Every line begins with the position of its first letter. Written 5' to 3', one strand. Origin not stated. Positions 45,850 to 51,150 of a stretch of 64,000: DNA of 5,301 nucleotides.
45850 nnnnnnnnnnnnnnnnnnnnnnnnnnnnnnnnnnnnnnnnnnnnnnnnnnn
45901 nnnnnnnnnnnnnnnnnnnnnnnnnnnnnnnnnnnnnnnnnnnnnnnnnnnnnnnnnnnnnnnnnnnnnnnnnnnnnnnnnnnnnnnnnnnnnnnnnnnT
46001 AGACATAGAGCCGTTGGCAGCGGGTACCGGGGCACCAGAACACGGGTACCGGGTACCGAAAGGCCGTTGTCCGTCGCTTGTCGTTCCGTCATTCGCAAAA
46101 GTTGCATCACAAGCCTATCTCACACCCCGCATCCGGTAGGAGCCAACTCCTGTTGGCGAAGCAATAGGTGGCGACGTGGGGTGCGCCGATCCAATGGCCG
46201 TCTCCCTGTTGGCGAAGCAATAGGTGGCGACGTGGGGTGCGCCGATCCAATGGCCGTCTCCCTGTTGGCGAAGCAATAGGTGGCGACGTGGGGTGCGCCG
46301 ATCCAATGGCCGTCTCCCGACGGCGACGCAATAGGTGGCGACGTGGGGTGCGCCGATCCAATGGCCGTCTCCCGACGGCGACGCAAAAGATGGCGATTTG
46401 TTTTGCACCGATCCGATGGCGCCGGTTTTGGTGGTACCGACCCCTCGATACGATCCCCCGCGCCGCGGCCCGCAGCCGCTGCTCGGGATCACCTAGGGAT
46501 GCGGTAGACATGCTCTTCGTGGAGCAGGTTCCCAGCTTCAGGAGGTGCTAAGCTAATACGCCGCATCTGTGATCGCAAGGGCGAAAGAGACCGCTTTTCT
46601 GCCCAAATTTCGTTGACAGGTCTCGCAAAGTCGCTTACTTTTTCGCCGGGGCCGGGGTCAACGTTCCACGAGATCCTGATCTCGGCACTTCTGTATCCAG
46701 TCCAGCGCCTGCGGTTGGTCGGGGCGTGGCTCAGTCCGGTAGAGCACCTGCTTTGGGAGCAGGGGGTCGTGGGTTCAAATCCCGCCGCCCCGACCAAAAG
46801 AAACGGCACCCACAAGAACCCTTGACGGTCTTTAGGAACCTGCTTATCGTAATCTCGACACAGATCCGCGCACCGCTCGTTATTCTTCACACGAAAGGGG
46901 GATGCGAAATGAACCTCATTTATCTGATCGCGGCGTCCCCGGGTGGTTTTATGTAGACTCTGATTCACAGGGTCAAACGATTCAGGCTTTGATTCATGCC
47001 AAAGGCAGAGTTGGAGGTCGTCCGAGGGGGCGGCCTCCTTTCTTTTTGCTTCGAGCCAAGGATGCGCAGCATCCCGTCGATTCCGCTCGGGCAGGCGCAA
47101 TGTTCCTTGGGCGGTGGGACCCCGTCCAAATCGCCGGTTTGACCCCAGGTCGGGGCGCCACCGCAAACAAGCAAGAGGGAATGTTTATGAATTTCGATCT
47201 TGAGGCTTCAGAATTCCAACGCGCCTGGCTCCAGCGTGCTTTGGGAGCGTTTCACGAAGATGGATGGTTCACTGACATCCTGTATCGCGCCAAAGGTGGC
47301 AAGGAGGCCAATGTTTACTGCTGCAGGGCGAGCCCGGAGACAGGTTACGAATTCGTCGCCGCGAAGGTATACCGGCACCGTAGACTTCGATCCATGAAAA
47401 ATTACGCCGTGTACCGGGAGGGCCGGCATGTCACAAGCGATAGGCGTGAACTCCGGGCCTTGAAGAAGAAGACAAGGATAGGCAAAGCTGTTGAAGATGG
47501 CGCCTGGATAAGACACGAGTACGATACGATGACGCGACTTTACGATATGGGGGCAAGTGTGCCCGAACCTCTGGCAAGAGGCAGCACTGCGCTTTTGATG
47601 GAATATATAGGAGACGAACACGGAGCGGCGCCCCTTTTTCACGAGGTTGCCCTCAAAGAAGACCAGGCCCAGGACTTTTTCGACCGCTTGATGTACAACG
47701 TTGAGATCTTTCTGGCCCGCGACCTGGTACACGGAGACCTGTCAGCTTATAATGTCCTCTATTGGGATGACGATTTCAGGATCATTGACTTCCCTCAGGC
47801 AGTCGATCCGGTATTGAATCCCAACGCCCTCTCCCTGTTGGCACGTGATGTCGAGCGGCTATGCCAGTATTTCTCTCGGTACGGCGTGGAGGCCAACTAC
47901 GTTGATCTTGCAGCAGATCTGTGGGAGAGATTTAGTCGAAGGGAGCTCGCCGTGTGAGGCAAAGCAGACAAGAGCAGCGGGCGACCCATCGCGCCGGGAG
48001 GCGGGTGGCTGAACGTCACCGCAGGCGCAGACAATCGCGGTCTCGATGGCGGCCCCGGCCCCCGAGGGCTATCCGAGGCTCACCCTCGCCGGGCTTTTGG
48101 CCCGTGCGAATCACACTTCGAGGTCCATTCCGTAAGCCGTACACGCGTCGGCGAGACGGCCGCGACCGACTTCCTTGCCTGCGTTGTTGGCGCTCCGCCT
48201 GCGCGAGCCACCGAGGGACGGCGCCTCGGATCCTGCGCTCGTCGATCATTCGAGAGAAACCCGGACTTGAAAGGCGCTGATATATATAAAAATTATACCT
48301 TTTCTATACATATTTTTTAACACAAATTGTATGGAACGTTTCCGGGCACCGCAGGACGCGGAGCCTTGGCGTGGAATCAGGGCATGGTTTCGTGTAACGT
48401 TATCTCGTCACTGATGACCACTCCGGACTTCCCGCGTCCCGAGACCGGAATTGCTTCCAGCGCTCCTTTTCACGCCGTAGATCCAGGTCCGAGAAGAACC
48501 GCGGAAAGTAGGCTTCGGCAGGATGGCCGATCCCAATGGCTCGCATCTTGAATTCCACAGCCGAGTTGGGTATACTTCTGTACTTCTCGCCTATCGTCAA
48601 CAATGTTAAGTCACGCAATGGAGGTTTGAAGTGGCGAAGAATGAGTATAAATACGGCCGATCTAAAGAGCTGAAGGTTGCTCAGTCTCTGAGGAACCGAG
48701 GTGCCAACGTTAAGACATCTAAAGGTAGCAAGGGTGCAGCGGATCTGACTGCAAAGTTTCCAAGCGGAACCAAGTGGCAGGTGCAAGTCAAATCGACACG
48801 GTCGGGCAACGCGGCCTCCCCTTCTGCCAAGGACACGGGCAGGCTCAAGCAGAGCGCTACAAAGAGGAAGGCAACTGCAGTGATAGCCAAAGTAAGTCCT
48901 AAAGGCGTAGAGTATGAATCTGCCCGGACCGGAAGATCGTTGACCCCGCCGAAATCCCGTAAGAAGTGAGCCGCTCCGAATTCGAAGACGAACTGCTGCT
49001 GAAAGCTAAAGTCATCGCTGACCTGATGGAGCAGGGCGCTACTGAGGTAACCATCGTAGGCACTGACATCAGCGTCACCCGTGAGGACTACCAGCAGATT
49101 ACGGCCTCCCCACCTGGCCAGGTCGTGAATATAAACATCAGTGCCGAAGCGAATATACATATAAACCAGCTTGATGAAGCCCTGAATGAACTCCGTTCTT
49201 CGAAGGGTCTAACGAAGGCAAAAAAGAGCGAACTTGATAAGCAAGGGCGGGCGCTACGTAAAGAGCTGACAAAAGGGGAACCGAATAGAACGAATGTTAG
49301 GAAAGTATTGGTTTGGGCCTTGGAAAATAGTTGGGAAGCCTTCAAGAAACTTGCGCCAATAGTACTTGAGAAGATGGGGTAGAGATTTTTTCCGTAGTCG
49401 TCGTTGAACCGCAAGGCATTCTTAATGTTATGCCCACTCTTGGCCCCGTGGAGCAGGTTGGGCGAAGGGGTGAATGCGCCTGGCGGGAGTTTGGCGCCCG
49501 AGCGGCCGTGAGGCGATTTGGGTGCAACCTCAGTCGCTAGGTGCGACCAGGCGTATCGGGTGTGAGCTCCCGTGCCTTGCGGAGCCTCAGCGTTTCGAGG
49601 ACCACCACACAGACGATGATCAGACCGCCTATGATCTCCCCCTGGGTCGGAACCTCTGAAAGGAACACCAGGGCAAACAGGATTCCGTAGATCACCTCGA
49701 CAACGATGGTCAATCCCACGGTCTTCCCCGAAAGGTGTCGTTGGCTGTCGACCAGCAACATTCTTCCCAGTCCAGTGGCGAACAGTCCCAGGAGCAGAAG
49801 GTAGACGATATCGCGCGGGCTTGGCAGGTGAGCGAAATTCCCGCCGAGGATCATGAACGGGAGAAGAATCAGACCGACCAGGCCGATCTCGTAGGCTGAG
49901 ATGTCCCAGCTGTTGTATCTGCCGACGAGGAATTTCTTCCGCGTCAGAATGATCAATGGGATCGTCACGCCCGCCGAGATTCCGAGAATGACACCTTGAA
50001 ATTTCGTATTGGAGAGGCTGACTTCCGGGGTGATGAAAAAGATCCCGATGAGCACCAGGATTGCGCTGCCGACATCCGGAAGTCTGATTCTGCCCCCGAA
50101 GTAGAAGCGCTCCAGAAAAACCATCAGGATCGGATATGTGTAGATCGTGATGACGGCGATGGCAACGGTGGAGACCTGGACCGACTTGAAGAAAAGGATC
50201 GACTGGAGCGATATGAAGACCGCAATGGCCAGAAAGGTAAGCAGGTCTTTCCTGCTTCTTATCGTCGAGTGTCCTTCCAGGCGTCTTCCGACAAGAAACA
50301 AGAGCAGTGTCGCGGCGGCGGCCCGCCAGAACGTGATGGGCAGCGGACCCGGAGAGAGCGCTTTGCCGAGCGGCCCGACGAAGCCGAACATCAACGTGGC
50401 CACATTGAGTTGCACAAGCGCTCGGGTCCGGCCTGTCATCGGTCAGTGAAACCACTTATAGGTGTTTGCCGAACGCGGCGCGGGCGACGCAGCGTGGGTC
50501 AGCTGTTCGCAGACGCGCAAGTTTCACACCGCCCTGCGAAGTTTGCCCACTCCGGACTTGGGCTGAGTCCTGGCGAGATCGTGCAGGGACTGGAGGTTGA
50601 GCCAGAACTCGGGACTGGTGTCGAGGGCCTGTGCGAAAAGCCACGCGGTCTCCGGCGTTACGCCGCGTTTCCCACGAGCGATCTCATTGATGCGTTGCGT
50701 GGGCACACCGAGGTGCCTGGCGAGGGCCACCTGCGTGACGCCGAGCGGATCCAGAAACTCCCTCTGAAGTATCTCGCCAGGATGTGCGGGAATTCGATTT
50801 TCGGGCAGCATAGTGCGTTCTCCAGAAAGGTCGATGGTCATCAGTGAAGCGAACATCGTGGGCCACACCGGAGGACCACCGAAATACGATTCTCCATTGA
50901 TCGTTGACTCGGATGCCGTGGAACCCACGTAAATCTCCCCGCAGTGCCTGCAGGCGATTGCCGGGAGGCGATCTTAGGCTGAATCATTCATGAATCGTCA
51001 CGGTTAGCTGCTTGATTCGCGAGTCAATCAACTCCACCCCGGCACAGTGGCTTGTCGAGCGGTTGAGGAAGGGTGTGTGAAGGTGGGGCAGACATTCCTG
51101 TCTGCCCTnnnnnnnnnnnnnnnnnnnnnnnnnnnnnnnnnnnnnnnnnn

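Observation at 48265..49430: Low-GC two-gene cassette: Hjc-like PD-(D/E)xK mini-nuclease plus unknown partner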

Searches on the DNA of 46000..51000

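Call 45: search_rna_families(source=window, start=46000, end=51000, threshold=evalue, max_evalue=1)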
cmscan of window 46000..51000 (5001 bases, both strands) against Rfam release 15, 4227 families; matches with E-value up to 1: 2.
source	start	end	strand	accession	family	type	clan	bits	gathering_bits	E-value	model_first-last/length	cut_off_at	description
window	46720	46793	+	RF00005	tRNA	Gene; tRNA;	CL00001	68.9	29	4.9e-14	1-71/71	no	tRNA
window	49201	49263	+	RF00382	DnaX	Cis-reg; frameshift_element;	-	20.7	35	0.3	1-65/65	no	DnaX ribosomal frameshifting element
